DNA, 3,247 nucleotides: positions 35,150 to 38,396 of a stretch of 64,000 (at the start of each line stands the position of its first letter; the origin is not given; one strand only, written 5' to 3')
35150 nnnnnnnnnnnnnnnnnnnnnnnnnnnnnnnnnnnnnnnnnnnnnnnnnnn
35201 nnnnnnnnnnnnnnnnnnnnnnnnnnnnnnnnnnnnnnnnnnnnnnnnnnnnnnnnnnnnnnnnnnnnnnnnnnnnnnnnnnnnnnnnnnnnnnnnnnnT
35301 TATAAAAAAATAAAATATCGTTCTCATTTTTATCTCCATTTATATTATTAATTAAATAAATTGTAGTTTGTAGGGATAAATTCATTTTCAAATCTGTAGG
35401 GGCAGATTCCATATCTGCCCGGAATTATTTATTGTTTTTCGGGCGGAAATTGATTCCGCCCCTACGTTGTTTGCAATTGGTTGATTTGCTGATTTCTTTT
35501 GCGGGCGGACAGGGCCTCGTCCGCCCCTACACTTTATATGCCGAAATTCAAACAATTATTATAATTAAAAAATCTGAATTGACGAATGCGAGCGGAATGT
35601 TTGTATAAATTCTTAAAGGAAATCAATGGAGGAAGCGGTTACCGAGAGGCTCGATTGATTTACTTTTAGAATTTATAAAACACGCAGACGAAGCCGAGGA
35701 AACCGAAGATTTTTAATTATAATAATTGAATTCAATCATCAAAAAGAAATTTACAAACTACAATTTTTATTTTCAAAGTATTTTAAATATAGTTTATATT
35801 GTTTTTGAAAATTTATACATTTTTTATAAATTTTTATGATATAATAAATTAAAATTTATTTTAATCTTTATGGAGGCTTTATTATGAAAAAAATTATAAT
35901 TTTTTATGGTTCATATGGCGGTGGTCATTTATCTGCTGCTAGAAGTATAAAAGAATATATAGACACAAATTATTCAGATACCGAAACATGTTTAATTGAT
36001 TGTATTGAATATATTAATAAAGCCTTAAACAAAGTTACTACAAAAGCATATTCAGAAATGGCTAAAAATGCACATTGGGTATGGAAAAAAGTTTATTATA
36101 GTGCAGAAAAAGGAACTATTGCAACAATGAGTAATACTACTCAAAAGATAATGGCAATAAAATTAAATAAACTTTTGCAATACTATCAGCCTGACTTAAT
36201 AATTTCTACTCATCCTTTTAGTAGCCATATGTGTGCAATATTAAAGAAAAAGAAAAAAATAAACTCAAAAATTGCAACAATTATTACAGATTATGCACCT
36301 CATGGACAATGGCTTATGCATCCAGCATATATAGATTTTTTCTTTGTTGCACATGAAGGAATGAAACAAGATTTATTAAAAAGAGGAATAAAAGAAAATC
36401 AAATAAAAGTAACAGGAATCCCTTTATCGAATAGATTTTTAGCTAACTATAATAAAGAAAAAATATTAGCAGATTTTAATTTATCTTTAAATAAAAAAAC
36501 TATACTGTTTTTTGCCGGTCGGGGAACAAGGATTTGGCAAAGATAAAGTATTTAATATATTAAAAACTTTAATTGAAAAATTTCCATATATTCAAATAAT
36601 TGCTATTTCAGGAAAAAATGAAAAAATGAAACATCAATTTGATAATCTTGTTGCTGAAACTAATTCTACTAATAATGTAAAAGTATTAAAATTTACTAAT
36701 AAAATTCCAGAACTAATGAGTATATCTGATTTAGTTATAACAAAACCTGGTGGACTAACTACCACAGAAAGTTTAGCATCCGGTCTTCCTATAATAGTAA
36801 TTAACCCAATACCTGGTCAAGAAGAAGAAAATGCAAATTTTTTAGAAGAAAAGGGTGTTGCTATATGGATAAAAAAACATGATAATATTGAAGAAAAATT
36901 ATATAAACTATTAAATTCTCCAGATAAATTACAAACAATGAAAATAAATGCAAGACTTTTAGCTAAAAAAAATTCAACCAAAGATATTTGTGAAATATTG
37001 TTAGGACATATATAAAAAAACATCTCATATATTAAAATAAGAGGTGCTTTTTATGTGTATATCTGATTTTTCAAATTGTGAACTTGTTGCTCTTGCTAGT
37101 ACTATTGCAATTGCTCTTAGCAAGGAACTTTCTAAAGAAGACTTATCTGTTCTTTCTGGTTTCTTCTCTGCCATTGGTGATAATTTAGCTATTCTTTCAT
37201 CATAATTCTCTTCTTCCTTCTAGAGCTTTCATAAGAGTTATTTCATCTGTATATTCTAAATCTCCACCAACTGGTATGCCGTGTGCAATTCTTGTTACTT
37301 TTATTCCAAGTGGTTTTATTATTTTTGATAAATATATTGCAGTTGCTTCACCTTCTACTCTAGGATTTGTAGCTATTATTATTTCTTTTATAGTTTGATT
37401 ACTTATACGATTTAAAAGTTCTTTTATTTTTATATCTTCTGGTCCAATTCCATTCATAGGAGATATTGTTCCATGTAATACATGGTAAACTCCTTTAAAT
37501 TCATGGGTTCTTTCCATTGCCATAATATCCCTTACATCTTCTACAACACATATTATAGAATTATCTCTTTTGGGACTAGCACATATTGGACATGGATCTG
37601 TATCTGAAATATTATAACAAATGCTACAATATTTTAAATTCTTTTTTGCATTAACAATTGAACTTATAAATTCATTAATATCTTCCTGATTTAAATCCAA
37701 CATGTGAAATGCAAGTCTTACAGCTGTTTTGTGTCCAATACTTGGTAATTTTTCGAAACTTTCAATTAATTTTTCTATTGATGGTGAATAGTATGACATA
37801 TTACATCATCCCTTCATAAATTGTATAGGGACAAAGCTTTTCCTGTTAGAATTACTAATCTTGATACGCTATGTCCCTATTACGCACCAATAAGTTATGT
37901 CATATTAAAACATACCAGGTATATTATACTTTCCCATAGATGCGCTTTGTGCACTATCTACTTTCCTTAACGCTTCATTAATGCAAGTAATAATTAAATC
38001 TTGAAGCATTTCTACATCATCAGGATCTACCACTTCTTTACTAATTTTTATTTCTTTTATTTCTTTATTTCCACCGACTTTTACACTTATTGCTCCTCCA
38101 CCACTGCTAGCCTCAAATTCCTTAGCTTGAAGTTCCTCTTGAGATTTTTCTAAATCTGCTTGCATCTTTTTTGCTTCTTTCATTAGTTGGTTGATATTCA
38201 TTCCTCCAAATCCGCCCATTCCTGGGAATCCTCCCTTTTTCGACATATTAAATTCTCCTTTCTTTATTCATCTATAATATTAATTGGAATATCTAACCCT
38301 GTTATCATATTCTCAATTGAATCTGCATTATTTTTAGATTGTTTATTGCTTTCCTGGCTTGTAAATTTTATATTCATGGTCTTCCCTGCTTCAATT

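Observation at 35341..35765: Family of GC-rich palindromic MITE-like elements with 14-bp terminal inverted repeats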

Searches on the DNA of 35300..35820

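Call 79: search_rna_families(source=window, start=35300, end=35820, threshold=evalue, max_evalue=1)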
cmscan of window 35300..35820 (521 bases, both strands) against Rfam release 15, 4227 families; matches with E-value up to 1: 3.
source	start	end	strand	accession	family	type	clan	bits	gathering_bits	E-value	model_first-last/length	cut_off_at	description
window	35386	35472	-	RF04121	mir-1289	Gene; miRNA;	-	22.2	66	0.057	1-91/91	no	mir-1289 microRNA precursor family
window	35338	35465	-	RF02638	EF0605_EF0606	Gene; sRNA;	-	20.7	219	0.13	1-179/179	no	Enterococcus sRNA EF0605_EF0606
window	35395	35463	-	RF03223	mir-2209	Gene; miRNA;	-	18.9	70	0.33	1-63/63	no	mir-2209 microRNA precursor family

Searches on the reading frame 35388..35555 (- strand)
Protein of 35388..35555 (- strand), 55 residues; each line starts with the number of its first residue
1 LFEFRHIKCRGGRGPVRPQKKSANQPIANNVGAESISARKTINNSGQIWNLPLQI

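Call 60: find_homologous_proteins(query=window:35388-35555:-, max_evalue=0.001)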
Query window:35388-35555:-: no candidate shares three 5-residue words with the query. No homologue found.
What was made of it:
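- Tried and rejected: Census through spurious ORFs: a protein search with the ORF across copy B found nothing (call 60).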

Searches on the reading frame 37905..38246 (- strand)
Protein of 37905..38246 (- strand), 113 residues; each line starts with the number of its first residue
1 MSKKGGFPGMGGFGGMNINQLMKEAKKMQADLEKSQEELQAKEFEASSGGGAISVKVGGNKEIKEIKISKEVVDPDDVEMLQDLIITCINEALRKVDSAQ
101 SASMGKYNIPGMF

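Call 21: find_encoding_contigs(protein=window:37905-38246:-, flank=10000, max_places=10)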
Protein window:37905-38246:- (113 aa): 3 contigs read that carry it; 2 places shown.
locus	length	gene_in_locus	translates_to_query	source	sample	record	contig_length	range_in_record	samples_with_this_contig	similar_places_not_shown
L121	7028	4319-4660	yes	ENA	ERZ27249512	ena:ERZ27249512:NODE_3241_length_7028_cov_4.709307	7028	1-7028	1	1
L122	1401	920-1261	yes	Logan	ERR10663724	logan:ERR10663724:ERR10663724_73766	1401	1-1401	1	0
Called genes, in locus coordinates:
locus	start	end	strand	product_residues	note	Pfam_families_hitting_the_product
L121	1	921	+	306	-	?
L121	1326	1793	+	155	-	PF00383:dCMP_cyt_deam_1, PF14437:MafB19-deam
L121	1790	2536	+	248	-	-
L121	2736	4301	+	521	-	PF13177:DNA_pol3_delta2, PF00004:AAA, PF22608:DNAX_ATPase_lid (weak), PF12169:DNA_pol3_gamma3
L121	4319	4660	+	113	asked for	PF02575:YbaB_DNA_bd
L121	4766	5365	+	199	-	PF21176:RecR_HhH, PF02132:RecR_ZnF, PF13662:Toprim_4, PF01751:Toprim, PF21175:RecR_C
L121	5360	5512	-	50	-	-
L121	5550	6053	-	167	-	PF02350:Epimerase_2 (weak), PF04101:Glyco_tran_28_C, PF00534:Glycos_transf_1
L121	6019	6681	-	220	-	PF06925:MGDG_synth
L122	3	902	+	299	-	?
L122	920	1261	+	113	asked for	PF02575:YbaB_DNA_bd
